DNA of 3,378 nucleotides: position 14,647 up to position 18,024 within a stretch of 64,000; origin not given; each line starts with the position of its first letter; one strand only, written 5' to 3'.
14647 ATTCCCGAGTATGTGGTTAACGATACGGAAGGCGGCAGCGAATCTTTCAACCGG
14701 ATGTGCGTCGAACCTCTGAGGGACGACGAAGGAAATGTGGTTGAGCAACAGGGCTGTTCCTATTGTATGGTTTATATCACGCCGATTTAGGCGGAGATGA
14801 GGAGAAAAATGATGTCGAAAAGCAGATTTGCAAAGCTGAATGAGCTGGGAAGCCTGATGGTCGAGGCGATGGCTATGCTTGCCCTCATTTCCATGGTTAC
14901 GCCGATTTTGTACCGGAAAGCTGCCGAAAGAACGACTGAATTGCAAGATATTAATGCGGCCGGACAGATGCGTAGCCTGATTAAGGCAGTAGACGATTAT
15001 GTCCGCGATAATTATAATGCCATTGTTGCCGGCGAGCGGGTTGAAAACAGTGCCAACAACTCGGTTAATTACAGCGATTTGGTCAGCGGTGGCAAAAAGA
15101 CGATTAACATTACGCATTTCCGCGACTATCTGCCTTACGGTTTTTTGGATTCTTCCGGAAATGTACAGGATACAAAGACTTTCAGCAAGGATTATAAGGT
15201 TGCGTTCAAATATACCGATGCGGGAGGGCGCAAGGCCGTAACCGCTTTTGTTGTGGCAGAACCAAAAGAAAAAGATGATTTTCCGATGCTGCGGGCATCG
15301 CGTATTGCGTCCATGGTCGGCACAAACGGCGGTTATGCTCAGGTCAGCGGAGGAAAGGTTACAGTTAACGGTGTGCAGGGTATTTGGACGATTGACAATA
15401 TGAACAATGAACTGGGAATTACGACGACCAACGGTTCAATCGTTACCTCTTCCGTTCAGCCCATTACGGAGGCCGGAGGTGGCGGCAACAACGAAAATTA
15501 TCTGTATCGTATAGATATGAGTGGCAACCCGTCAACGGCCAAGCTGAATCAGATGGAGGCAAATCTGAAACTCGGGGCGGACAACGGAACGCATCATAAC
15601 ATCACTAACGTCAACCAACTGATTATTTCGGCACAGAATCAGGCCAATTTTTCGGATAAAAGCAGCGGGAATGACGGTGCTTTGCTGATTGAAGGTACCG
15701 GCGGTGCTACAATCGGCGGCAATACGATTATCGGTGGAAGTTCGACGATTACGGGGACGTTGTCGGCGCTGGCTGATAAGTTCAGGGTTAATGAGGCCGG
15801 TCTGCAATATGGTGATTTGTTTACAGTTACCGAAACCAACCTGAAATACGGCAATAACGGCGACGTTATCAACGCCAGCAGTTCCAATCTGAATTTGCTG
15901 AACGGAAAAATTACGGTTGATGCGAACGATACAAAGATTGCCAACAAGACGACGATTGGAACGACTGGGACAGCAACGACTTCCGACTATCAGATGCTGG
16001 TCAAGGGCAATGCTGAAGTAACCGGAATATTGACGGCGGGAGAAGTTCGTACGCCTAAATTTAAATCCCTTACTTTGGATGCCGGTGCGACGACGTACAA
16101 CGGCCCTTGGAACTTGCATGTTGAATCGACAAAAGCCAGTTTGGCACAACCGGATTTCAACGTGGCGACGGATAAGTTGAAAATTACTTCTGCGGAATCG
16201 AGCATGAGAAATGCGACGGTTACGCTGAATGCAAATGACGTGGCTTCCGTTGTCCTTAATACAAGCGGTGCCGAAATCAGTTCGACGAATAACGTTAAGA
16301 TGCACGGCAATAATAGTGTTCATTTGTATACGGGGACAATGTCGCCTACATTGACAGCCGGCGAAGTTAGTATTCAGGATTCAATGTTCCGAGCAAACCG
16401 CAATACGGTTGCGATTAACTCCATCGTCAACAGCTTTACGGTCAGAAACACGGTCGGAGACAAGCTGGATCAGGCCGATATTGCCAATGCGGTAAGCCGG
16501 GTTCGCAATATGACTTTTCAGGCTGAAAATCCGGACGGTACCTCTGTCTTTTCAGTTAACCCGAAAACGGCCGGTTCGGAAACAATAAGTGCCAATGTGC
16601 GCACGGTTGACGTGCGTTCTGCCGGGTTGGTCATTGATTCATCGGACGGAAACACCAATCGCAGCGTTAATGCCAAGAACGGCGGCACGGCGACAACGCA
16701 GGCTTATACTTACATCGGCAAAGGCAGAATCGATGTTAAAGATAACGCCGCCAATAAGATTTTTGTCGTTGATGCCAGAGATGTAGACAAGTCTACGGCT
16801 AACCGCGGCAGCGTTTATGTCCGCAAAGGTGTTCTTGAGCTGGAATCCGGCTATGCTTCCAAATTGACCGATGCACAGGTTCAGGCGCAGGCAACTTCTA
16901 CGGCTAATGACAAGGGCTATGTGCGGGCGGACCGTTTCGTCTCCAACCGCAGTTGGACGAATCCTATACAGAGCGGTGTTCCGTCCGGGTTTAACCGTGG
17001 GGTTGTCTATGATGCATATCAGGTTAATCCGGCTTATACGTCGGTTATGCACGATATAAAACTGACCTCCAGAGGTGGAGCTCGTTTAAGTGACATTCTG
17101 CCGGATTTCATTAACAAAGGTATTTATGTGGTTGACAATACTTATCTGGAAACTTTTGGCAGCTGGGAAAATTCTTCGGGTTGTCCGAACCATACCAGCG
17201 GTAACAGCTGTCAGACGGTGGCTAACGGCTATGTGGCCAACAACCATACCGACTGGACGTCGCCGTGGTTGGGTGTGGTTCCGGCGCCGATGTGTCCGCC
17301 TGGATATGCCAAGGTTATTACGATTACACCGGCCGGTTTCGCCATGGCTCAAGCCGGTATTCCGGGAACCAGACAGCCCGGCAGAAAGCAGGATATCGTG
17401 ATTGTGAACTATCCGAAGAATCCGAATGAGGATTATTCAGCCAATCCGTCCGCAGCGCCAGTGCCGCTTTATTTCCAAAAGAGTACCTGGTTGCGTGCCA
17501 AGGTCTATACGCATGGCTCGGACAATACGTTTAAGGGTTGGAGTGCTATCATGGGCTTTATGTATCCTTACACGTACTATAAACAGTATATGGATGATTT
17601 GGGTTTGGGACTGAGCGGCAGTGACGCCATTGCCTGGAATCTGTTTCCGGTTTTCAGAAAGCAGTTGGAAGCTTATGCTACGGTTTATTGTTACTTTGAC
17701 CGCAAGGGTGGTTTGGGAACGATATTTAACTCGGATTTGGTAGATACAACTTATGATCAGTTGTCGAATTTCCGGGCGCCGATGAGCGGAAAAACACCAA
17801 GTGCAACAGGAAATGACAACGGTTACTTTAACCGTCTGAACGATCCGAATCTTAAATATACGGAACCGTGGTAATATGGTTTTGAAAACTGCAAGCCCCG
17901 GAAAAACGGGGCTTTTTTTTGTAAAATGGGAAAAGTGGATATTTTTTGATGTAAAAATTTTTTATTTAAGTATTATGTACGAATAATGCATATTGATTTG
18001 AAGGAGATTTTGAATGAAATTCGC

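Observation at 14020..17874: Two-gene module beside fliL/fliM encoding a 1025-aa low-complexity protein with a TadE/pseudopilin-type N-terminus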

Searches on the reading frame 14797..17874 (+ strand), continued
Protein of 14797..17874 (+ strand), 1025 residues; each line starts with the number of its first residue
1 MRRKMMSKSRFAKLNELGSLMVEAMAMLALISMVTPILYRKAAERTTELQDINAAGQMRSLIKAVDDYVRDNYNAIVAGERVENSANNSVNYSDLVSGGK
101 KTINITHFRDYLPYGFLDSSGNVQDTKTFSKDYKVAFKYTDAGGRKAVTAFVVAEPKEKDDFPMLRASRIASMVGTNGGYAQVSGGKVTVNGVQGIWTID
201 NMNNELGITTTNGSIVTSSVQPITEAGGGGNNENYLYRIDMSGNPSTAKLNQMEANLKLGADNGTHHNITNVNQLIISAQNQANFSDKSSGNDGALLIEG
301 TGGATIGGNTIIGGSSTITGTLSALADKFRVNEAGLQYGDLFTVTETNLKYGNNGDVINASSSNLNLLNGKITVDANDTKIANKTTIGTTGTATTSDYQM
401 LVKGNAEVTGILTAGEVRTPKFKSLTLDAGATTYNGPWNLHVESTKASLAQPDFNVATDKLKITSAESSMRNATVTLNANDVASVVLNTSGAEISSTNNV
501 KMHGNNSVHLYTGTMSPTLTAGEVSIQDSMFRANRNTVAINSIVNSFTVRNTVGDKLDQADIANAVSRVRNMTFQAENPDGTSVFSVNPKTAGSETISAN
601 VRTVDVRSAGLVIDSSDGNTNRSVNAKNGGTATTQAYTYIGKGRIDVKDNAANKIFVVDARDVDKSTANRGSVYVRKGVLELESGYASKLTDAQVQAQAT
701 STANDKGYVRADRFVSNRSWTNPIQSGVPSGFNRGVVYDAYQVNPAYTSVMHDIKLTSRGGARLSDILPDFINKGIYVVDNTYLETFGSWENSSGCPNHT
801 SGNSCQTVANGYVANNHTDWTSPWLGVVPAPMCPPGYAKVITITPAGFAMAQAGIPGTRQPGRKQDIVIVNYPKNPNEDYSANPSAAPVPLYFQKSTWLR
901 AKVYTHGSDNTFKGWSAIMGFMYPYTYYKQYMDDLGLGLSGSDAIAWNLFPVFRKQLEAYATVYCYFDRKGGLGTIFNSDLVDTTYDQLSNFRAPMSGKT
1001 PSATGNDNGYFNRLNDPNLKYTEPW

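Call 35: predict_structure(alignment_id=A2)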
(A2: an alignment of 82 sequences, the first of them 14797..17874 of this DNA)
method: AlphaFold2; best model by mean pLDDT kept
length: 1025 residues; sequences in the alignment: 82
mean_pLDDT: 66.0   pTM: 0.33
mean pLDDT of the five models: 66.0, 63.4, 61.7, 60.0, 58.9
residues with pLDDT >= 90: 93; 70-90: 360; 50-70: 331; < 50: 241
segments of 3 or more residues with pLDDT < 50: 1-11, 226-319, 368-371, 375-380, 382-397, 607-633, 688-690, 701-704, 706-724, 741-772, 995-1006
pLDDT, mean of each block of 10 residues (from residue 1): 42 51 59 57 70 88 89 87 88 85 91 87 88 91 80 92 88 90 90 86 90 90 52 36 41 34 42 34 44 43 34 39 64 75 76 69 55 48 44 44 60 61 65 66 74 69 74 63 61 67 73 66 69 66 73 80 77 74 69 62 49 43 45 53 68 75 67 68 55 51 46 33 48 55 40 37 37 73 86 82 86 88 90 76 81 63 66 56 59 66 84 88 84 80 81 87 78 63 63 48 49 59 53
secondary structure, 60 per line:
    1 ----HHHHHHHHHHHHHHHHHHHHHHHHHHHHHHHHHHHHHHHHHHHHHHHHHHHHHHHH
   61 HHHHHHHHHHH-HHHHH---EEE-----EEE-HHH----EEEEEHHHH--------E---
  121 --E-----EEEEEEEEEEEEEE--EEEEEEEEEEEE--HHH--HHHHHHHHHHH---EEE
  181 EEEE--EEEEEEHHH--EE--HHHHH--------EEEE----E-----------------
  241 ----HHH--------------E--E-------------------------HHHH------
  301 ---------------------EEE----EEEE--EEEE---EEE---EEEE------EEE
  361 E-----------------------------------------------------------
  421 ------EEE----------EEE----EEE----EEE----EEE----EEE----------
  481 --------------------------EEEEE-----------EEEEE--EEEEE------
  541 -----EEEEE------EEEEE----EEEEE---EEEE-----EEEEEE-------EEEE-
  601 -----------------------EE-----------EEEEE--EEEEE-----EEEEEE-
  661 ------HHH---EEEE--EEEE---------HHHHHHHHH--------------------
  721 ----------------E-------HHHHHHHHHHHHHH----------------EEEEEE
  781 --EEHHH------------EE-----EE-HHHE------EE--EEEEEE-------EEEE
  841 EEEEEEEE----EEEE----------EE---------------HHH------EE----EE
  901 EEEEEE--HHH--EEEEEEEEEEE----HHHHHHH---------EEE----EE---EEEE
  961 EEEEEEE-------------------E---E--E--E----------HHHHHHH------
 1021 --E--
elements in order (helices of 4 or more, strands of 3 or more residues): H5-71 H73-77 E81-83 E89-91 E100-104 H105-108 E129-142 E145-156 H164-174 E178-184 E187-192 H202-206 E215-218 H291-294 E322-324 E329-332 E335-338 E342-344 E348-351 E358-361 E427-429 E440-442 E447-449 E454-456 E461-463 E468-470 E507-511 E523-527 E530-534 E546-550 E557-561 E566-570 E574-577 E583-588 E596-599 E637-641 E644-648 E654-659 E673-676 E679-682 H692-700 H745-758 E775-780 E824-829 E837-848 E853-856 E899-906 E914-924 H929-935 E945-947 E957-967 H1008-1014
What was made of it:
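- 14851..15471 (+): Mature N-terminus (S L M V E, with Glu+5 at 14863-14865), the hydrophobic alpha1 helix, and the PilV-like globular pilin domain (aa 19-225). AF2 gives pLDDT of about 88-90 for aa 50-220, with a long helix plus beta-sheet (call 35).
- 15472..15696 (+): Gly/Asn-rich linker with the PilV-type motif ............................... (aa 226-300). It is modelled with low confidence (call 35).
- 15697..16896 (+): Hypervariable beta-rich stalk (aa 301-700), rich in Thr, Ala, Asn, Val, Ser and Gly, with no Cys. AF2 predicts short regular beta-strands at pLDDT 60-75 (call 35).
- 16897..17874 (+): Conserved C-terminal head (aa 701-1025) with an invariant stretch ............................, an invariant Cys pair (C833 in CPPGY, C965 in YCYF), and the stop codon. 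AF2 gives pLDDT 80-88 for aa 775-990, beta-rich (call 35).
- On Type IV prepilin (class III signal peptide): AF2 predicts helix 5-71 plus a sheet, with pLDDT of about 88-90 for aa 50-220 (call 35).
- The AF2 pilin domain has pLDDT of about 88-90 (call 35).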

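Call 36: search_protein_families(library=pfam, proteins=[L085:16585-17298:-, L040:7814-9025:+, L040:13464-14654:+, L049:13364-13876:+], max_evalue=0.1)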
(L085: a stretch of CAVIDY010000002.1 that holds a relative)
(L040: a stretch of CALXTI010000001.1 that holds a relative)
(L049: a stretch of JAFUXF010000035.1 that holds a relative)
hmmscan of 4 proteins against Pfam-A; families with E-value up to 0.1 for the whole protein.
L085:16585-17298:- (237 aa): 2 families
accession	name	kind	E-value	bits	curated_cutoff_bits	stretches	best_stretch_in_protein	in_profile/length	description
PF01478.23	Peptidase_A24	-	2.7e-16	60.3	26.5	1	92-207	1-101/104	Type IV leader peptidase family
PF09335.16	VTT_dom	-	0.046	14.6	33.9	1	2-79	6-83/123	VTT domain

L040:7814-9025:+ (403 aa): 7 families
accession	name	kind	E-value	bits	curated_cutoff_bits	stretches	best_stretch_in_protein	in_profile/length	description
PF03349.22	Toluene_X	-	3.8e-86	289.6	29.7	1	20-403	7-421/421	Outer membrane protein transport protein (OMPP1/FadL/TodX)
PF13505.12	OMP_b-brl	-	2.7e-11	44.4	28.7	2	64-220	16-156/175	Outer membrane protein beta-barrel domain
PF13568.12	OMP_b-brl_2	-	1e-06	29.4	27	1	293-336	23-68/175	Outer membrane protein beta-barrel domain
PF00593.30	TonB_dep_Rec_b-barrel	-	4.1e-05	24.1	27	1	260-328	180-237/436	TonB dependent receptor-like, beta-barrel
PF03797.25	Autotransporter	-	0.00014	22.1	26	1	305-403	23-128/255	Autotransporter beta-domain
PF10677.15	DUF2490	-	0.00075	19.7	29.8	1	306-364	35-87/186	Protein of unknown function (DUF2490)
PF14905.12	OMP_b-brl_3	-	0.09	12.3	27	0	54-108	117-172/408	Outer membrane protein beta-barrel family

L040:13464-14654:+ (396 aa): 1 family
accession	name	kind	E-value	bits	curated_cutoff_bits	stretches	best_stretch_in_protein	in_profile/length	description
PF01116.26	F_bP_aldolase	-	7.2e-92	308.3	25.5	1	57-379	2-276/277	Fructose-bisphosphate aldolase class-II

L049:13364-13876:+ (170 aa): 1 family
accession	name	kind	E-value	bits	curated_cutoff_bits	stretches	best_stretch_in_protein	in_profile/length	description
PF05814.16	Ac76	-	0.067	13.7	22.5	0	23-50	15-41/83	Orf76 (Ac76)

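Call 40: fold_search(model_id=the predicted structure, library=pdb)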
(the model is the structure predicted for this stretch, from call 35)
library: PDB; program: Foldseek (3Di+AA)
matches with E <= 10: 127; with E <= 0.001: 0
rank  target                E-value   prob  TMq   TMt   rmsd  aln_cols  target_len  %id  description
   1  4uxg_K                1.1e-02  0.23  0.06  0.10  20.9       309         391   13  Crystal structure of the carboxy-terminal region of the bacteriophage T4 proximal long tail fibre protein gp34, R32 na (released 2015-09-30)
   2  4uxg_C                3.2e-02  0.18  0.06  0.11  19.0       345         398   11  Crystal structure of the carboxy-terminal region of the bacteriophage T4 proximal long tail fibre protein gp34, R32 na (released 2015-09-30)
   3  4uxg_H                3.3e-02  0.18  0.06  0.11  22.1       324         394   12  Crystal structure of the carboxy-terminal region of the bacteriophage T4 proximal long tail fibre protein gp34, R32 na (released 2015-09-30)
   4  4uxg_I                3.5e-02  0.15  0.06  0.12  19.8       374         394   10  Crystal structure of the carboxy-terminal region of the bacteriophage T4 proximal long tail fibre protein gp34, R32 na (released 2015-09-30)
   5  4uxg_D                4.6e-02  0.14  0.05  0.10  20.7       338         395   10  Crystal structure of the carboxy-terminal region of the bacteriophage T4 proximal long tail fibre protein gp34, R32 na (released 2015-09-30)
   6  4uxe_A                1.2e-01  0.13  0.05  0.10  17.7       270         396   11  Crystal structure of the carboxy-terminal region of the bacteriophage T4 proximal long tail fibre protein gp34, P21 se (released 2015-08-19)
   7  5nxh_A                2.0e-01  0.09  0.06  0.09  22.6       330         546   13  Crystal structure of the carboxy-terminal region of the bacteriophage T4 proximal long tail fibre protein gp34, residu (released 2017-07-12)
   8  4s37_R                3.4e-01  0.47  0.06  0.24  12.1       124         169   18  Crystal structure of R2 pyocin membrane-piercing spike (released 2016-01-27)
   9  8ond_B                3.8e-01  0.12  0.08  0.15  13.6       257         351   10  Structure of the C-terminal domains of the Bdellovibrio bacteriovorus Bd2133 fibre (released 2023-10-25)
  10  8ond_A                4.0e-01  0.11  0.08  0.16  13.4       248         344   13  Structure of the C-terminal domains of the Bdellovibrio bacteriovorus Bd2133 fibre (released 2023-10-25)
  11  9c3c_g                4.4e-01  0.15  0.08  0.18  14.3       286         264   12  Cryo-EM structure of native dystrophin-glycoprotein complex (DGC) (released 2024-10-23)
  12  4s37_I                6.1e-01  0.33  0.06  0.23  12.3       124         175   18  Crystal structure of R2 pyocin membrane-piercing spike (released 2016-01-27)
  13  8yt8_D                6.5e-01  0.15  0.07  0.20  16.3       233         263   12  Cryo-EM structure of the dystrophin glycoprotein complex (released 2024-12-11)
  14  4s37_B                6.8e-01  0.30  0.06  0.23  12.3       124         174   18  Crystal structure of R2 pyocin membrane-piercing spike (released 2016-01-27)
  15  4s37_P                6.8e-01  0.25  0.06  0.24  12.6       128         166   19  Crystal structure of R2 pyocin membrane-piercing spike (released 2016-01-27)
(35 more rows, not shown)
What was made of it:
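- The top Foldseek hits are trimeric phage fibres (T4 gp34, R2 pyocin spike, Bd2133 fibre), but all are non-significant, with best E 0.011 and TM below 0.1 (call 40).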

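Call 68: search_protein_representatives(alignment_id=A2)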
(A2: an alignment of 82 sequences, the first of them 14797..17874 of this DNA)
Query: 82 sequences, 1003 profile positions. Proteins with E-value up to 0.001 (for the whole library): 1276; up to 1e-10: 552; up to 1e-30: 318. The best 150 are listed.
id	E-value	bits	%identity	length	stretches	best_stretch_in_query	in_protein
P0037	0.0e+00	1274.2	-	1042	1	1-1003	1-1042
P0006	0.0e+00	1210.6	-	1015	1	1-1003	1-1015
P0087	0.0e+00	1169.4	-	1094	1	1-1003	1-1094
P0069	0.0e+00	1150.5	-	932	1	1-1003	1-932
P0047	0.0e+00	1074.2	-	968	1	1-1003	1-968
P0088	0.0e+00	1050.3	-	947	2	568-1003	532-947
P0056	0.0e+00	1049.3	-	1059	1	1-1003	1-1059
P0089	0.0e+00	1043.0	-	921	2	585-1003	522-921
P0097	3.1e-295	998.9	-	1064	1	1-1003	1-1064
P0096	8.1e-294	994.2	-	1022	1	1-1003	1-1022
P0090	1.2e-293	993.6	-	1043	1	1-1003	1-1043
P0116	5.8e-293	991.4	-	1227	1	2-1003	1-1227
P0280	3.6e-290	982.2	-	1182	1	2-1003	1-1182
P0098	1.2e-289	980.4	-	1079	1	1-1003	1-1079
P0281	4.0e-289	978.7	-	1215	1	2-1003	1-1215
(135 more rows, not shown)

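Call 69: search_solved_structures(query=A2, max_evalue=10)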
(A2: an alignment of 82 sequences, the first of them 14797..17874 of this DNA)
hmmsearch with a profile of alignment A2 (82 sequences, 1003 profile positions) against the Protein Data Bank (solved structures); distinct sequences matched with E-value up to 10: 1.
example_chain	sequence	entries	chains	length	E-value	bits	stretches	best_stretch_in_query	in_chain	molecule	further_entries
4e75_A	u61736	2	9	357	1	10.7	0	346-406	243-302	UDP-3-O-acylglucosamine N-acyltransferase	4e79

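Call 72: search_protein_families(library=pfam, alignment_id=A1, max_evalue=0.01)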
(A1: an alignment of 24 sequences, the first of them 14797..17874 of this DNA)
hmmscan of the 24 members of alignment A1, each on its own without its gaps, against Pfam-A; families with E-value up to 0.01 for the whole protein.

A. member 1, window:14797-17874:+ (1025 aa): 0 families

B. families by the number of members that match (of 24 scanned): 3 families
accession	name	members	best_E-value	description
PF04917.17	Shufflon_N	3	3.6e-12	Bacterial shufflon protein, N-terminal constant region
PF04519.19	Bactofilin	1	1.3e-05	Polymer-forming cytoskeletal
PF25084.1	LbH_EIF2B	1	0.0079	EIF2B subunit epsilon LbH domain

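Call 84: find_related_loci(query=A1, collection=viral_contigs, flank=5000)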
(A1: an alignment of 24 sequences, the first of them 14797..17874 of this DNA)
Query A1 (1025 aa) in viral_contigs; peptide patterns used: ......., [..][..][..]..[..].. (x = any residue, [..] = any of these).
47 stretches matched a pattern, but none encodes a relative of the query by tblastn (E <= 1e-3).
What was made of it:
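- No relative in IMG/VR (call 84).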

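Call 96: search_protein_families(library=ncbifam, proteins=[L085:16585-17298:-], max_evalue=0.01)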
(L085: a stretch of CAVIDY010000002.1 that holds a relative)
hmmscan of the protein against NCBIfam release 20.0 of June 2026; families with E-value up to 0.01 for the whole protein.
L085:16585-17298:- (237 aa): 0 families

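Call 106: search_protein_families(library=phrogs, proteins=[window:14812-17874:+], max_evalue=0.01)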
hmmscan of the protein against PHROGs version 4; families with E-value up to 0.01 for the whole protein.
window:14812-17874:+ (1020 aa): 0 families

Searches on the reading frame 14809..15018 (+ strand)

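Call 85: search_protein_families(library=pfam, proteins=[window:14809-15018:+], max_evalue=10)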
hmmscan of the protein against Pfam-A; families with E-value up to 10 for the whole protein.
window:14809-15018:+ (70 aa): 1 family
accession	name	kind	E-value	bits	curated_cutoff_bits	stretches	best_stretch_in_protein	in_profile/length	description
PF08114.16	PMP1_2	-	0.015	15.5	22.3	1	17-46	12-41/43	ATPase proteolipid family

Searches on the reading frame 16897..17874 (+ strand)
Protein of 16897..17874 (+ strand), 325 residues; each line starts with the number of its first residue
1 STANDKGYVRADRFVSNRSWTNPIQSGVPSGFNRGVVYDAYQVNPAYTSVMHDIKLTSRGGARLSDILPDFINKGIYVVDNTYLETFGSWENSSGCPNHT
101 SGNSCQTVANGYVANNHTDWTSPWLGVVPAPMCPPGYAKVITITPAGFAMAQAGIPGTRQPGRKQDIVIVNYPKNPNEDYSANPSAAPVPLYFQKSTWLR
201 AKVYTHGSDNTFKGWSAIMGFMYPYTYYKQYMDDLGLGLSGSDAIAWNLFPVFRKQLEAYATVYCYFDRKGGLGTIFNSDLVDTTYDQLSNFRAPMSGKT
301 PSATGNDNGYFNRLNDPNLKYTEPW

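Call 79: search_dna_similar(query=window:16897-17874:+, collection=plasmids, mode=protein, max_evalue=0.01, max_rows=10)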
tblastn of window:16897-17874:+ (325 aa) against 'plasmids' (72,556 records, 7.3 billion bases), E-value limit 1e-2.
No match.
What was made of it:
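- On PilV / Shufflon_N (PF04917): The C-terminal head has no match in plasmid records (call 79).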

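Call 80: search_dna_similar(query=window:16897-17874:+, collection=phages, mode=protein, max_evalue=0.01, max_rows=10)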
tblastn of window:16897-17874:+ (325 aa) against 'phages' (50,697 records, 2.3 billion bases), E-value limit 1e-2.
No match.
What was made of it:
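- No tblastn match in 50,697 phage records (call 80).
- Tried and rejected: No hit in plasmids, phages or IMG/VR (calls 79, 80, 84).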
